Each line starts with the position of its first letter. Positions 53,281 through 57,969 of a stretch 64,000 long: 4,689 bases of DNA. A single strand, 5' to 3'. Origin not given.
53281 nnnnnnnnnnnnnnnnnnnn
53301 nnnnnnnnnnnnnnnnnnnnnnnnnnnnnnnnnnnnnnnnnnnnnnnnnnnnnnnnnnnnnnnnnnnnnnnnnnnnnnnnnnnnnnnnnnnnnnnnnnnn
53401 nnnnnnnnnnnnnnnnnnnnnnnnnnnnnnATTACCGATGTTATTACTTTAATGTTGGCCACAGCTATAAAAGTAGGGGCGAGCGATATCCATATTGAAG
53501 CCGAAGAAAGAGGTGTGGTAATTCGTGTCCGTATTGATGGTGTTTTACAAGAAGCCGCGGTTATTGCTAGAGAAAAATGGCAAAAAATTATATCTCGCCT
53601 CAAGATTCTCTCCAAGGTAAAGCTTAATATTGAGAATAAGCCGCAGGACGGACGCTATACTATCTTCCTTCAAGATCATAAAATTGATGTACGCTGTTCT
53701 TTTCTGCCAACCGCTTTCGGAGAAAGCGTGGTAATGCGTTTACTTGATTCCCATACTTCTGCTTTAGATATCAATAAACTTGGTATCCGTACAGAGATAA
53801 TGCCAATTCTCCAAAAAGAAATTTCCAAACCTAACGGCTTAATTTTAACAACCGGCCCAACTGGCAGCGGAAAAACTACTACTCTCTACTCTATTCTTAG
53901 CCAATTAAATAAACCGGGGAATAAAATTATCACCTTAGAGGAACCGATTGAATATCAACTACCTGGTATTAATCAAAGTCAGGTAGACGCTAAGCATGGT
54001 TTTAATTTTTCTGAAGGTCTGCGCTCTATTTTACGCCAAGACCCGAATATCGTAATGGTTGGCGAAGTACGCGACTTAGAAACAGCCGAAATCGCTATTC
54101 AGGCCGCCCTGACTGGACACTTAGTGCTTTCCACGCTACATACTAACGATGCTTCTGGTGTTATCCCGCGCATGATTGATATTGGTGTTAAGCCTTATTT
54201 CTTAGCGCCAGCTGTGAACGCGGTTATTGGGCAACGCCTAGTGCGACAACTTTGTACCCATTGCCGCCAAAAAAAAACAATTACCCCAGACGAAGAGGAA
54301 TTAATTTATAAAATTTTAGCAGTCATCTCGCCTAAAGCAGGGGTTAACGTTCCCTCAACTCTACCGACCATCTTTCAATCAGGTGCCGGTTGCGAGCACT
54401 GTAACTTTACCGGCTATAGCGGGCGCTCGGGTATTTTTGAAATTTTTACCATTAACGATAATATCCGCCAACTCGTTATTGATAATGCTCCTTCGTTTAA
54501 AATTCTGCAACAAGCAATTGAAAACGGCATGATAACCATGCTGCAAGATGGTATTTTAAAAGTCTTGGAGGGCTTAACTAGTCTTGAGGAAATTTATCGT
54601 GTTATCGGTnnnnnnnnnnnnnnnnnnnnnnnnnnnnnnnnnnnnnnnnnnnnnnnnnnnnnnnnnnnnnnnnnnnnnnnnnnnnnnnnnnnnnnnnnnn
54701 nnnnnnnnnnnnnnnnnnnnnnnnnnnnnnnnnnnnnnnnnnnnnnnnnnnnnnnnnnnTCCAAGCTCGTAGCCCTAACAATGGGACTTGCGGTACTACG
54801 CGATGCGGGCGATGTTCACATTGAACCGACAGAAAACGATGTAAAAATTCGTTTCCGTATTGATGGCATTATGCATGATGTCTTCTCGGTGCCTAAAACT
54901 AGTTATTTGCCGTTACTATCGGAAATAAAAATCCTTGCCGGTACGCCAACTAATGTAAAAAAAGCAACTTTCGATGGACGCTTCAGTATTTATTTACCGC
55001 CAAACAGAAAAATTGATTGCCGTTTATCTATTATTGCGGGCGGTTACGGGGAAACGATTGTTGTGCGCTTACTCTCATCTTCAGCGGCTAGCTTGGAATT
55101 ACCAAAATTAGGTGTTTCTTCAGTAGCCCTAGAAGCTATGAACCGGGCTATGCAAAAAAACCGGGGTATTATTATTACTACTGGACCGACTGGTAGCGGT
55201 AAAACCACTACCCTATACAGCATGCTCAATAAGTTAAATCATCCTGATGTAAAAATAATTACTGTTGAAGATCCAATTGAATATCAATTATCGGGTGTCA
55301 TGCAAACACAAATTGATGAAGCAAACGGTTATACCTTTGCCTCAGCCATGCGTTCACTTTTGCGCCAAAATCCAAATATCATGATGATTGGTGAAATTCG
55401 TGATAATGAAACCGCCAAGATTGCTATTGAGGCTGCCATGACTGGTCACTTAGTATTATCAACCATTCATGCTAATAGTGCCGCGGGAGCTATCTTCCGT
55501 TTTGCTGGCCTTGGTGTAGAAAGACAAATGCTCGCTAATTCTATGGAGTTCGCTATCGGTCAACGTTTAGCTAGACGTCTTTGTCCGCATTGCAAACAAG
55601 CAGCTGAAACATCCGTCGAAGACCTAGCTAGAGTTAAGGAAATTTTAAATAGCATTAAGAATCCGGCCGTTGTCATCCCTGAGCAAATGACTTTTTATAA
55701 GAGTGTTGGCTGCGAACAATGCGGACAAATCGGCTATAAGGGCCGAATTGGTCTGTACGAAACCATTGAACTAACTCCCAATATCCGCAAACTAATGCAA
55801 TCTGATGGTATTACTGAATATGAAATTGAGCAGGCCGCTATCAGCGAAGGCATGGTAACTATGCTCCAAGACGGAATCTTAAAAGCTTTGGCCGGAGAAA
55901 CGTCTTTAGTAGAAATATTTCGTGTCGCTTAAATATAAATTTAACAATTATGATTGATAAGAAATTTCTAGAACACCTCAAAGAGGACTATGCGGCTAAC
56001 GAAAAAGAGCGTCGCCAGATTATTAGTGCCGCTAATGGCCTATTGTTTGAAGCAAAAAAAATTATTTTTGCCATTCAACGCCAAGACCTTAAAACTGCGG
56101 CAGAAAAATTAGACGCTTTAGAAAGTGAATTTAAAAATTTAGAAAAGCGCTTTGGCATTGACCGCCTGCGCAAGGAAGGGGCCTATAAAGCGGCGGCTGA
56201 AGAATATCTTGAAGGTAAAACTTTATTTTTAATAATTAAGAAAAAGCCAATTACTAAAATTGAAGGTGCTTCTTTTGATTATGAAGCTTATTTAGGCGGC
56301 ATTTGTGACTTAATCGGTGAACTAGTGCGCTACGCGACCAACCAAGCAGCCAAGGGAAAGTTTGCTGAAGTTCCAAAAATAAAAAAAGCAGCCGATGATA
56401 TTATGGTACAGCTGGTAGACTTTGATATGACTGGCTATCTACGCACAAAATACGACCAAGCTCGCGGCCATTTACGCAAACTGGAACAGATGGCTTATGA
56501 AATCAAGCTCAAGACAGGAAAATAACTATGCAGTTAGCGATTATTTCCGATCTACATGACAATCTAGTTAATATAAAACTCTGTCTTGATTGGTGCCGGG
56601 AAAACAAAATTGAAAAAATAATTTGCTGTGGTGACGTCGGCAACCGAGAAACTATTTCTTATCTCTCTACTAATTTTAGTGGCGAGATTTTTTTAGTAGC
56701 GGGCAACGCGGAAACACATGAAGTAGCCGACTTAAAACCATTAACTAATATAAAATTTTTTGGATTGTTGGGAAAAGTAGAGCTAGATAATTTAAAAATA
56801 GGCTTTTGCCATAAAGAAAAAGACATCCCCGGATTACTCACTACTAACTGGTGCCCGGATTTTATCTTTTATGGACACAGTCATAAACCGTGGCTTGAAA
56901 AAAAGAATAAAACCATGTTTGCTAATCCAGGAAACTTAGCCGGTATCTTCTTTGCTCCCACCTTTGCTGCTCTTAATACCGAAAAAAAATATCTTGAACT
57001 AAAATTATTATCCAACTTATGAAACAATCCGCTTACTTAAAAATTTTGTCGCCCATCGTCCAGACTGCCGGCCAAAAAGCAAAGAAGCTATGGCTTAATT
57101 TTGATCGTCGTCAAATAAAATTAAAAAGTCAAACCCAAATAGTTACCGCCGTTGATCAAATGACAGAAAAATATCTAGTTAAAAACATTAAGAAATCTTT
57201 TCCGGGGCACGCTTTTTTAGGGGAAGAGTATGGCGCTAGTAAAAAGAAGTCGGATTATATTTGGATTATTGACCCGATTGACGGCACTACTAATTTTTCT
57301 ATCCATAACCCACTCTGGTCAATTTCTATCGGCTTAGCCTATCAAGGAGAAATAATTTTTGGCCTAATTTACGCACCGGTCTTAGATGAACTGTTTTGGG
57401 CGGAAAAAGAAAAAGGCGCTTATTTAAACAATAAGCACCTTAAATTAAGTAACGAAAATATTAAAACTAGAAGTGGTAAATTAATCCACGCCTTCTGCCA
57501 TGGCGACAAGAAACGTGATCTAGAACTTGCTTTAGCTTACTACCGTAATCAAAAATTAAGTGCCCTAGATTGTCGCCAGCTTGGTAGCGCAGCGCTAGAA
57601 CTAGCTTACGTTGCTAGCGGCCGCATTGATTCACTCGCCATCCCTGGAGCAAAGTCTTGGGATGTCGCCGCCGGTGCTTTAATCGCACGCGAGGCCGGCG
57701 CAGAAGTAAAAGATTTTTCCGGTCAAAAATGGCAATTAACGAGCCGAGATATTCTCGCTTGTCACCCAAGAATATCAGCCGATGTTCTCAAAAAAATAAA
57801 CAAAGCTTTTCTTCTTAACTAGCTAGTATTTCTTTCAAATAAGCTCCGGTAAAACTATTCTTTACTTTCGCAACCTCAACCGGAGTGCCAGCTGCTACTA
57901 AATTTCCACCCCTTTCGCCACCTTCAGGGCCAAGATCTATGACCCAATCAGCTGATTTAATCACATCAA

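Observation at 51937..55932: Two complete PilB/GspE secretion-ATPase cores fused in one 1004-aa polypeptide, paired with an unknown polytopic membrane protein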

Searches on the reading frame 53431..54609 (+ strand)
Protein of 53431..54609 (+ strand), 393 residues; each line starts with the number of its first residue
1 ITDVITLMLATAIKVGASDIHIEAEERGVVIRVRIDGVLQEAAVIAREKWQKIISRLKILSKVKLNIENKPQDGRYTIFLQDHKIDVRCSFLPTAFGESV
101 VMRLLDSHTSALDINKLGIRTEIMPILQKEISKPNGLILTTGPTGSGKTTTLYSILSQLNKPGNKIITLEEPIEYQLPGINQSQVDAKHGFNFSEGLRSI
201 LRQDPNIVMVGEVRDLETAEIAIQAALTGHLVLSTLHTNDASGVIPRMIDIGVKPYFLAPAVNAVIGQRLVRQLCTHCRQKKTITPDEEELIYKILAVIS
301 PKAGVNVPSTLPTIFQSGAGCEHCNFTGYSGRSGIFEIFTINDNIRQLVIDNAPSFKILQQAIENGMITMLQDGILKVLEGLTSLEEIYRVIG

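Call 25: search_solved_structures(query=window:53431-54609:+, max_evalue=1e-20)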
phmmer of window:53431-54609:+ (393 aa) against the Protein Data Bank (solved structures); distinct sequences matched with E-value up to 1e-20: 21.
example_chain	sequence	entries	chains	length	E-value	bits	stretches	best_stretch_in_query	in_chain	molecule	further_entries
5tsg_B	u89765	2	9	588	4.3e-102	345.3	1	3-391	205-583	Type IV pilus biogenesis ATPase PilB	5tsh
6olj_C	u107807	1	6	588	4.6e-102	345.2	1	3-391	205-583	Type IV pilus biogenesis ATPase PilB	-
5zfr_A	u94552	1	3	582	3e-99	335.9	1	3-391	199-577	Type IV pilus biogenesis ATPase PilB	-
4pht_A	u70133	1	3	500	2.4e-98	332.9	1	3-391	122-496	General secretory pathway protein E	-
4kss_A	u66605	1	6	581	8e-98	331.2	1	3-391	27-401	Type II secretion system protein E, hemolysin-coregulated protein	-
4ksr_A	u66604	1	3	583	8.1e-98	331.2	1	3-391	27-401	Type II secretion system protein E, Hemolysin-coregulated protein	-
1p9r_A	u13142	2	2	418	9.7e-98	331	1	3-390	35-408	General secretion pathway protein E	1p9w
3jc8_Ba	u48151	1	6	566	2.4e-97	329.6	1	3-388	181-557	Type IV-A pilus assembly ATPase PilB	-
5it5_F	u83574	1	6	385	2.8e-91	309.7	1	11-389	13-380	ATP binding motif-containing protein PilF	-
5oiu_A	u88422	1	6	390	3e-91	309.6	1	11-389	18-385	Type IV pilus assembly protein PilF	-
6ejf_A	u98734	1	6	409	3.6e-91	309.4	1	11-389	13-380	Type IV pilus assembly protein PilF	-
6f8l_G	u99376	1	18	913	3.2e-90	306.2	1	11-389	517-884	Type IV pilus assembly protein PilF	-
5fl3_A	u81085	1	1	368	2.7e-34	122.2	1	7-251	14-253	PILI RETRACTION PROTEIN PILT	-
2gsz_A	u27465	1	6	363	1.3e-33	119.9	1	8-252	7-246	twitching motility protein PilT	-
2ewv_A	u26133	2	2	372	1.4e-33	119.8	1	8-252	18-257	twitching motility protein PilT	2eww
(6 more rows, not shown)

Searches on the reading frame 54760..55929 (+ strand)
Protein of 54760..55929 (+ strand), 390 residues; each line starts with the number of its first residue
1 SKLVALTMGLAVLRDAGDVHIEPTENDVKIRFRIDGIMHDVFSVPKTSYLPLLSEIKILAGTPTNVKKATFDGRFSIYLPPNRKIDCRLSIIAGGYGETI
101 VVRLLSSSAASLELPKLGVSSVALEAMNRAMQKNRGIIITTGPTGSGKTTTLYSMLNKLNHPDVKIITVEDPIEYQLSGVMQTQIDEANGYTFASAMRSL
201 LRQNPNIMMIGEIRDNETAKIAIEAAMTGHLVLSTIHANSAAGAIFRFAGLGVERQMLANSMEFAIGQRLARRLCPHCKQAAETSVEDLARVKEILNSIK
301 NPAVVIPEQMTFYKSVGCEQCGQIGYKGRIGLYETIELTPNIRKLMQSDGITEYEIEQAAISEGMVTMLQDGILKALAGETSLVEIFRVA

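Call 26: search_solved_structures(query=window:54760-55929:+, max_evalue=1e-20)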
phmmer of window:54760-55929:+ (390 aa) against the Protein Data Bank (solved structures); distinct sequences matched with E-value up to 1e-20: 21.
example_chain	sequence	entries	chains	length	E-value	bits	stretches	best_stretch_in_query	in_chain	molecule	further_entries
3jc8_Ba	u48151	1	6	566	7.3e-90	304.8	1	2-386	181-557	Type IV-A pilus assembly ATPase PilB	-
6olj_C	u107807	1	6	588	3e-88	299.5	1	2-389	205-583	Type IV pilus biogenesis ATPase PilB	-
5tsg_B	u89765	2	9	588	3.4e-88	299.3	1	2-389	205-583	Type IV pilus biogenesis ATPase PilB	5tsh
5zfr_A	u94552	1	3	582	3.7e-88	299.2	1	2-389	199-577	Type IV pilus biogenesis ATPase PilB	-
5it5_F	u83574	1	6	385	5.4e-86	292.1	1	5-387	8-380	ATP binding motif-containing protein PilF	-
5oiu_A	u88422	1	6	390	5.7e-86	292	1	5-387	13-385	Type IV pilus assembly protein PilF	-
6ejf_A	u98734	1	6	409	6.7e-86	291.8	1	5-387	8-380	Type IV pilus assembly protein PilF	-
6f8l_G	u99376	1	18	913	5.7e-85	288.7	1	6-387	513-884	Type IV pilus assembly protein PilF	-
4pht_A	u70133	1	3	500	2.4e-84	286.7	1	2-389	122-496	General secretory pathway protein E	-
4kss_A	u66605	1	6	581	2.1e-82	280.3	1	2-389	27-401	Type II secretion system protein E, hemolysin-coregulated protein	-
4ksr_A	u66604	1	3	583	2.1e-82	280.3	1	2-389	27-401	Type II secretion system protein E, Hemolysin-coregulated protein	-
1p9r_A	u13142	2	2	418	2.6e-82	280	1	2-388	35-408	General secretion pathway protein E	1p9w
2gsz_A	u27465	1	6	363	3.5e-29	105.2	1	102-299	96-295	twitching motility protein PilT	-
3jvu_A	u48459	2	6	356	4e-29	105.1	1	103-273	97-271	Twitching mobility protein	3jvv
2ewv_A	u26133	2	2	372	4e-29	105.1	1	102-298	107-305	twitching motility protein PilT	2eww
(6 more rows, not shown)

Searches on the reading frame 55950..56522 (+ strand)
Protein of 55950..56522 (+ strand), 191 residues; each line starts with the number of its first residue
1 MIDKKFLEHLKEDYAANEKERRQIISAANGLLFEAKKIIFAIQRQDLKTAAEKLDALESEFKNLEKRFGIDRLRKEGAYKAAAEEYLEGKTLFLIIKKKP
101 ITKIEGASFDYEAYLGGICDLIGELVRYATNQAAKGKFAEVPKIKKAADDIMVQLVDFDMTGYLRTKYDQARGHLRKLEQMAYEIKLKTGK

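Call 3: search_protein_families(library=pfam, proteins=[window:55950-56522:+], max_evalue=0.01)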
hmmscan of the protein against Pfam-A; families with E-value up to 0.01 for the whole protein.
window:55950-56522:+ (191 aa): 1 family
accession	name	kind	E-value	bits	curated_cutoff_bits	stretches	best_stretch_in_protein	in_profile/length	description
PF01997.21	Translin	-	8.7e-16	58.9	25.9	1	20-188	2-204/205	Translin family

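Call 88: search_protein_families(library=ncbifam, proteins=[window:55950-56522:+], max_evalue=0.001)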
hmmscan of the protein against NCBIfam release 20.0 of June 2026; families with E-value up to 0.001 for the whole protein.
window:55950-56522:+ (191 aa): 5 families
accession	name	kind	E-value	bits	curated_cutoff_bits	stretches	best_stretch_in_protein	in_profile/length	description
NF011157.0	PRK14562.1-2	equivalog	1.7e-18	67.1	238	1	7-181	5-180/191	haloacid dehalogenase superfamily protein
NF011161.0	PRK14562.1-6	equivalog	5e-16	58.5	228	1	5-186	16-201/218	haloacid dehalogenase superfamily protein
NF011160.0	PRK14562.1-5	equivalog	6.3e-15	55.2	291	1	11-177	12-183/213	haloacid dehalogenase superfamily protein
NF011158.0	PRK14562.1-3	equivalog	4.8e-12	46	359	1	8-176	7-184/210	haloacid dehalogenase superfamily protein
NF011159.0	PRK14562.1-4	equivalog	2.4e-09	37.2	269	1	13-177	11-175/198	haloacid dehalogenase superfamily protein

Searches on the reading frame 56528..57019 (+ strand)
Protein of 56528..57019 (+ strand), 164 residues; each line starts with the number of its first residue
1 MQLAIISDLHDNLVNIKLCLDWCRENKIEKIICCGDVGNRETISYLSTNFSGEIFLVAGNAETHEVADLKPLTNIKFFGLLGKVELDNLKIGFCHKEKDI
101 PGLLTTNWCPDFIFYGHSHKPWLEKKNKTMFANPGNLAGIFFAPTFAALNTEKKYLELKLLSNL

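Call 3: search_protein_families(library=pfam, proteins=[window:56528-57019:+], max_evalue=0.01)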
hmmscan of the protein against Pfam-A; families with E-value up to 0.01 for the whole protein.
window:56528-57019:+ (164 aa): 3 families
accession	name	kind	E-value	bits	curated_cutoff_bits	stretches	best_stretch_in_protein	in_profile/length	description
PF12850.12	Metallophos_2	-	1.5e-22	80.7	27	1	1-153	1-153/154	Calcineurin-like phosphoesterase superfamily domain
PF00149.33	Metallophos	-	6.3e-09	37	21.5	1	1-97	1-116/191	Calcineurin-like phosphoesterase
PF14582.11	Metallophos_3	-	0.0047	16.7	28.2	0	66-157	168-255/259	Metallophosphoesterase, calcineurin superfamily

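Call 88: search_protein_families(library=ncbifam, proteins=[window:56528-57019:+], max_evalue=0.001)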
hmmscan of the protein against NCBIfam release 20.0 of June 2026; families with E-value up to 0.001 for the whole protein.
window:56528-57019:+ (164 aa): 2 families
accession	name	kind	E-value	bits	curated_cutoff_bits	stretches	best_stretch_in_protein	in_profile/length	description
TIGR00040.1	yfcE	subfamily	7.3e-17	61.9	56.25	1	1-156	1-155/158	YfcE family phosphodiesterase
NF006988.0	PRK09453.1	equivalog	5.3e-09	36.2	117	1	1-137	1-146/183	phosphodiesterase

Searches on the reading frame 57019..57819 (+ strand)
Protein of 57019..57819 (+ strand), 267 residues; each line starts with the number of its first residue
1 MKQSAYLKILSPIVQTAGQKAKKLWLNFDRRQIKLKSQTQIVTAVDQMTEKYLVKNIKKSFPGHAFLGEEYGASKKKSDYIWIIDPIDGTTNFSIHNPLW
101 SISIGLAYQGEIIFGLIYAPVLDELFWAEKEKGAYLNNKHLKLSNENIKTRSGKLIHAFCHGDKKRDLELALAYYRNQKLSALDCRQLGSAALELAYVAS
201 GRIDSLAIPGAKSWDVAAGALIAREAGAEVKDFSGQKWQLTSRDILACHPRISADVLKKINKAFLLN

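Call 3: search_protein_families(library=pfam, proteins=[window:57019-57819:+], max_evalue=0.01)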
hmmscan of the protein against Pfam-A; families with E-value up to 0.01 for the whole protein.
window:57019-57819:+ (267 aa): 1 family
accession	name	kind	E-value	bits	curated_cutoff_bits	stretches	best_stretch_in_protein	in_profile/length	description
PF00459.30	Inositol_P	-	1.7e-62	211.8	27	1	6-257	5-263/271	Inositol monophosphatase family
